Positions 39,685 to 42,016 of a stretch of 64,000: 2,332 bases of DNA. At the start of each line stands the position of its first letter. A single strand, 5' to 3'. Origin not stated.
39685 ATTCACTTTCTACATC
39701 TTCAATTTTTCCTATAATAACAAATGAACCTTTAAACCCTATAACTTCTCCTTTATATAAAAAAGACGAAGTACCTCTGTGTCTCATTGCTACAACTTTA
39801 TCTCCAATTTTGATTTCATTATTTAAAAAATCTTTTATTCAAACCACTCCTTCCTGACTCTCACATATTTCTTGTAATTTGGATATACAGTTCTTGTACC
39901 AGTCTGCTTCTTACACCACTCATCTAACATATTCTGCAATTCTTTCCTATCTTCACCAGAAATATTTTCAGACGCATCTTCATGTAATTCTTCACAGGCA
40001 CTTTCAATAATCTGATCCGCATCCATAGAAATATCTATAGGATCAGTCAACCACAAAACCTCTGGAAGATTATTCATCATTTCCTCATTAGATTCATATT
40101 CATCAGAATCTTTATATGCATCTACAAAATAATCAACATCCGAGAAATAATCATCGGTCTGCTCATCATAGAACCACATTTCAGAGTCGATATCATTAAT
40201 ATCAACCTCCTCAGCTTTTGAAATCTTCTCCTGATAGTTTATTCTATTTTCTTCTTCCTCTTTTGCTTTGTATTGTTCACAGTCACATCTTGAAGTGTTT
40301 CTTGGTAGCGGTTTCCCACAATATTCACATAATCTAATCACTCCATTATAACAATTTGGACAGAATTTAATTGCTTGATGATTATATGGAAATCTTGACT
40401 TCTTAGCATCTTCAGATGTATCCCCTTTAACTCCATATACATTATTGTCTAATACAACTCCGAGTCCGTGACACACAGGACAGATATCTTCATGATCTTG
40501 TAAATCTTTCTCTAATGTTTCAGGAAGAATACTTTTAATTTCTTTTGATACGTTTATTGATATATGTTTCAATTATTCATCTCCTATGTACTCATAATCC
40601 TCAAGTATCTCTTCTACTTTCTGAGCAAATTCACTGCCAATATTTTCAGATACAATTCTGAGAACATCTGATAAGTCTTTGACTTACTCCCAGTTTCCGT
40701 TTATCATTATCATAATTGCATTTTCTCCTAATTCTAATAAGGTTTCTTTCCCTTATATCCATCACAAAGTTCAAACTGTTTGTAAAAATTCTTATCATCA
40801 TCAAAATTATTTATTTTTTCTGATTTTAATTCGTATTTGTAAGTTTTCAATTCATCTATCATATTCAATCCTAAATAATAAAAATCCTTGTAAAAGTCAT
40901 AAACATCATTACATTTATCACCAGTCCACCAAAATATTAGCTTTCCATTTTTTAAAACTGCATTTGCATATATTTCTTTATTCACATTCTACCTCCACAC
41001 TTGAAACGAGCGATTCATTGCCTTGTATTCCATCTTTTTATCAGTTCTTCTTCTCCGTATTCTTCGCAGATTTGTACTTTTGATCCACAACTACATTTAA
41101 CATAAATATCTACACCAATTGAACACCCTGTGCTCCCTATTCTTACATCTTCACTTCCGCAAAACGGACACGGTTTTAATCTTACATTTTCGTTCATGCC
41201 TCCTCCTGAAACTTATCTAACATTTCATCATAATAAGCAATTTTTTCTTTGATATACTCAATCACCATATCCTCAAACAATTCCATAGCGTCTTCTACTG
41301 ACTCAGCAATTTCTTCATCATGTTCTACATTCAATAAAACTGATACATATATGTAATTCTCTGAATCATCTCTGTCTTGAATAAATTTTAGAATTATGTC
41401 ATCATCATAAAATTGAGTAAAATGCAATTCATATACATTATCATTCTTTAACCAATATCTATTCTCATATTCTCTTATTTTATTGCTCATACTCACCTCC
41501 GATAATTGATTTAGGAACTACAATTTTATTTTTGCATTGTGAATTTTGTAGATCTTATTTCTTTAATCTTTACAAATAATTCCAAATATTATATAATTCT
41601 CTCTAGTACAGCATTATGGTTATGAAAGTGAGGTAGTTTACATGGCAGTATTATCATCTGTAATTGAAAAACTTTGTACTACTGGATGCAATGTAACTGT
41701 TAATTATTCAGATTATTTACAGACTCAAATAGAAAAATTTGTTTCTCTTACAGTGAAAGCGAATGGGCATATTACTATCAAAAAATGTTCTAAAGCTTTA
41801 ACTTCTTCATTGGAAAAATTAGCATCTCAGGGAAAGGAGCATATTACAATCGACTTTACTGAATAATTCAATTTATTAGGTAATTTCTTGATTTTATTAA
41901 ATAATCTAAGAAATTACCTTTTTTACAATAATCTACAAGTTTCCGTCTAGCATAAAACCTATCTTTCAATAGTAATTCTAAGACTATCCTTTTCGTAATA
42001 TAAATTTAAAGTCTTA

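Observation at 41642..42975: Opposite-strand FRG-domain gene with its own extended -10 promoter and flanking terminators inside the early operon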

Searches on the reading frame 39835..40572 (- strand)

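Call 3: search_protein_families(library=pfam, proteins=[window:39835-40572:-], max_evalue=0.1)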
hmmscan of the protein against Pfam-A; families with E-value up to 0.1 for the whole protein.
window:39835-40572:- (245 aa): 2 families
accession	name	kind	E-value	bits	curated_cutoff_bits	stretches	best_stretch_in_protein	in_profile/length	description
PF12773.13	DZR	-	0.00042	20.9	27.3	1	64-97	8-42/45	Double zinc ribbon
PF10083.14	DUF2321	-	0.0097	16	24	0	67-90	25-78/157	Uncharacterized protein conserved in bacteria (DUF2321)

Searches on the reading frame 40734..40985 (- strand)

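Call 3: search_protein_families(library=pfam, proteins=[window:40734-40985:-], max_evalue=0.1)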
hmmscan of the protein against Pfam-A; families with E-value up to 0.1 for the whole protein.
window:40734-40985:- (83 aa): 1 family
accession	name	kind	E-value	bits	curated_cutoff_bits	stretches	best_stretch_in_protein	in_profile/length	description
PF05476.16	PET122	-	0.02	14.7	22.3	1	26-67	96-135/261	PET122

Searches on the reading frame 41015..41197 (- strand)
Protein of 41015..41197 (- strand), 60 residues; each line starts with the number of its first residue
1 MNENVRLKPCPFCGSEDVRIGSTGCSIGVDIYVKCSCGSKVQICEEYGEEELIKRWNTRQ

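Call 3: search_protein_families(library=pfam, proteins=[window:41015-41197:-], max_evalue=0.1)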
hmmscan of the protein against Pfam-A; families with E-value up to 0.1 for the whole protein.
window:41015-41197:- (60 aa): 1 family
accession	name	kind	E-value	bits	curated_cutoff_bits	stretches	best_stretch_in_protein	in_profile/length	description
PF14354.12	Lar_restr_allev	-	3.4e-11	43.7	28.6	1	6-59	2-57/58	Restriction alleviation protein Lar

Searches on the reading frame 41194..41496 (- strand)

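Call 3: search_protein_families(library=pfam, proteins=[window:41194-41496:-], max_evalue=0.1)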
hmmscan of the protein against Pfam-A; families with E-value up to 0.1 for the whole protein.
window:41194-41496:- (100 aa): 1 family
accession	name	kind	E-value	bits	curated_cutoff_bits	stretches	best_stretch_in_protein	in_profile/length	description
PF03748.19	FliL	-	0.023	15.7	24.6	0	32-85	6-56/103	Flagellar basal body-associated protein FliL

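Call 5: search_protein_families(library=phrogs, proteins=[window:41194-41496:-], max_evalue=0.01)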
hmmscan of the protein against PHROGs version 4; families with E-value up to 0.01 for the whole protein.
window:41194-41496:- (100 aa): 0 families

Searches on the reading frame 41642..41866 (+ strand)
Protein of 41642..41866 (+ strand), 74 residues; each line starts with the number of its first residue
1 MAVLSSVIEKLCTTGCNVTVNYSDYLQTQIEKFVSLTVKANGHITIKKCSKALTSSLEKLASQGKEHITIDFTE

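Call 3: search_protein_families(library=pfam, proteins=[window:41642-41866:+], max_evalue=0.1)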
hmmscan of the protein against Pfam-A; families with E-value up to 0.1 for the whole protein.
window:41642-41866:+ (74 aa): 1 family
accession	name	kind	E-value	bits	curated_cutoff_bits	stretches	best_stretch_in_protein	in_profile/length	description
PF22372.1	BA_2335-like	-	0.089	13.3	27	0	6-26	29-49/59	BA_2335-like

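Call 4: search_protein_families(library=padloc, proteins=[window:41642-41866:+], max_evalue=0.1)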
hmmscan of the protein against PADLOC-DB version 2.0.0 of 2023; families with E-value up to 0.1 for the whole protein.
window:41642-41866:+ (74 aa): 0 families

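Call 5: search_protein_families(library=phrogs, proteins=[window:41642-41866:+], max_evalue=0.01)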
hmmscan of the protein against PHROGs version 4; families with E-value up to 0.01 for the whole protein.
window:41642-41866:+ (74 aa): 0 families

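Call 47: search_protein_representatives(protein=window:41642-41866:+)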
Query: 74 residues. Proteins with E-value up to 0.001 (for the whole library): 20; up to 1e-10: 2; up to 1e-30: 1. The best 20 are listed.
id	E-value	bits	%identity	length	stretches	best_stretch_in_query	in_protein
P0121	7.0e-36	136.6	91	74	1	1-74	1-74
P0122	3.6e-11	58.8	47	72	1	6-73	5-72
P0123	7.2e-10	54.7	42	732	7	7-30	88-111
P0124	2.6e-08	49.8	32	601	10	16-55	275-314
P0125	2.4e-07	46.7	38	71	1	1-70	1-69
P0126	1.5e-06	44.3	36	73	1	1-70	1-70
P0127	1.7e-06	44.1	30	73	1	3-71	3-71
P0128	5.5e-06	42.5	35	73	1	2-73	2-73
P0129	2.6e-05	40.3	29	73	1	7-71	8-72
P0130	4.0e-05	39.7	30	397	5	10-47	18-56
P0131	4.6e-05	39.6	36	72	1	1-71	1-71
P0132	7.1e-05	39.0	39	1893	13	11-46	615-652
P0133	7.2e-05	39.0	35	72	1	6-73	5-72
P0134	2.4e-04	37.3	53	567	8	5-34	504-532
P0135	2.6e-04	37.2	42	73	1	1-70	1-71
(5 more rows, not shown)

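Call 49: find_homologous_proteins(query=window:41642-41866:+, max_evalue=0.001)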
Query window:41642-41866:+ (74 aa): 4 proteins with E <= 0.001 among 4 candidates.
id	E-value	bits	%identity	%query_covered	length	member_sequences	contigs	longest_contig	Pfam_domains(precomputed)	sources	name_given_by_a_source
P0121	2.2e-35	137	91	100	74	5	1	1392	-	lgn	-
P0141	3.4e-33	130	86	100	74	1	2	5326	-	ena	-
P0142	7.1e-25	104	68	100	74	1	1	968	-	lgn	-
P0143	6.9e-19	85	59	99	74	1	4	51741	-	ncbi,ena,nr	ncbi:MAG: hypothetical protein IJO85_07450 [Lachnospiraceae bacterium]|nr:hypothetical protein [Lach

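Call 50: find_encoding_contigs(protein=P0143, flank=8000, max_places=3)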
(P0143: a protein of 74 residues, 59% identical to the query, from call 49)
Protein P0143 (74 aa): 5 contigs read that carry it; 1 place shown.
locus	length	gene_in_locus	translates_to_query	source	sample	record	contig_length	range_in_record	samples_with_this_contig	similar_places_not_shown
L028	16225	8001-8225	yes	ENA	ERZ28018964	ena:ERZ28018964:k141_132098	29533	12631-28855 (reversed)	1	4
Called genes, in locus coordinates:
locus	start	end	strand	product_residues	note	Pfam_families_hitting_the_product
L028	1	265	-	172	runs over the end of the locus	-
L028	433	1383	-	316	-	-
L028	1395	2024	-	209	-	PF06810:Phage_scaffold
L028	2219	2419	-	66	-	-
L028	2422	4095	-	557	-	PF06152:Phage_min_cap2, PF15542:Ntox50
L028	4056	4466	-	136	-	PF11114:Minor_capsid_2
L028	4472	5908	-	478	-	-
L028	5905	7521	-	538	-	PF03592:Terminase_2, PF04466:Terminase_3, PF17288:Terminase_3C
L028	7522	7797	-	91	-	-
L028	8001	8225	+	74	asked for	-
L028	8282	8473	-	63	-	-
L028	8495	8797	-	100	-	-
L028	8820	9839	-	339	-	PF13495:Phage_int_SAM_4, PF00589:Phage_integrase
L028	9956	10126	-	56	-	-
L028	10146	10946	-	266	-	-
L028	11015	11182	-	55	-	-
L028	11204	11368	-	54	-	-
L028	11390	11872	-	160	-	-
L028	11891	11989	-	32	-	-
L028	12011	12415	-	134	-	-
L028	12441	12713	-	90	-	-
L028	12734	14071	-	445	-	-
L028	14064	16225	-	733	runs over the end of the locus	PF14284:PcfJ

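Call 51: find_encoding_contigs(protein=P0141, flank=6000, max_places=2)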
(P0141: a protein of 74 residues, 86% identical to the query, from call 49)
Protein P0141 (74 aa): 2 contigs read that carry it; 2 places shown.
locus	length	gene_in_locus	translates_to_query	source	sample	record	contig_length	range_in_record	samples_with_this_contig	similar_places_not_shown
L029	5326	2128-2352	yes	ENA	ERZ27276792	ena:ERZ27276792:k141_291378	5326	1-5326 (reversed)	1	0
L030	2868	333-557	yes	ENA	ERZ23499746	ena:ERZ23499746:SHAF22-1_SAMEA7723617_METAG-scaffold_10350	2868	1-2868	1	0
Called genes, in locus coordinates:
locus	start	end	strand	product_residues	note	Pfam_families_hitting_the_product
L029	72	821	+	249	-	-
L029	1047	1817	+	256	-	-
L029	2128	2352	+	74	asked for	-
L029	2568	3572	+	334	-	-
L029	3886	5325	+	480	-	?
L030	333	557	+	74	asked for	-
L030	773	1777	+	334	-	-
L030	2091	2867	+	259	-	?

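Call 52: search_protein_families(library=padloc, proteins=[L029:2568-3572:+, L029:72-821:+, L029:1047-1817:+, L029:3886-5325:+], max_evalue=0.01)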
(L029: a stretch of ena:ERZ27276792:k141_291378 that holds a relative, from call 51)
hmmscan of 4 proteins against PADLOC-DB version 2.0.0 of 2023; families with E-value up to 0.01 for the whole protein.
L029:2568-3572:+ (334 aa): 0 families

L029:72-821:+ (249 aa): 0 families

L029:1047-1817:+ (256 aa): 0 families

L029:3886-5325:+ (480 aa): 0 families

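Call 70: search_protein_families(library=pfam, proteins=[L029:2568-3572:+, L029:72-821:+, L029:1047-1817:+, L029:3886-5325:+], max_evalue=0.01)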
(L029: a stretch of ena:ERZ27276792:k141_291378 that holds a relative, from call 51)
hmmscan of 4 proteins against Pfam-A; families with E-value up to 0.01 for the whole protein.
L029:2568-3572:+ (334 aa): 0 families

L029:72-821:+ (249 aa): 0 families

L029:1047-1817:+ (256 aa): 0 families

L029:3886-5325:+ (480 aa): 1 family
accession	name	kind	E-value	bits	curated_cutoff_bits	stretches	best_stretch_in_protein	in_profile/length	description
PF22483.2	Mu-transpos_C_2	-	4.4e-11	42.8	27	1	298-372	1-73/73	Mu transposase, C-terminal domain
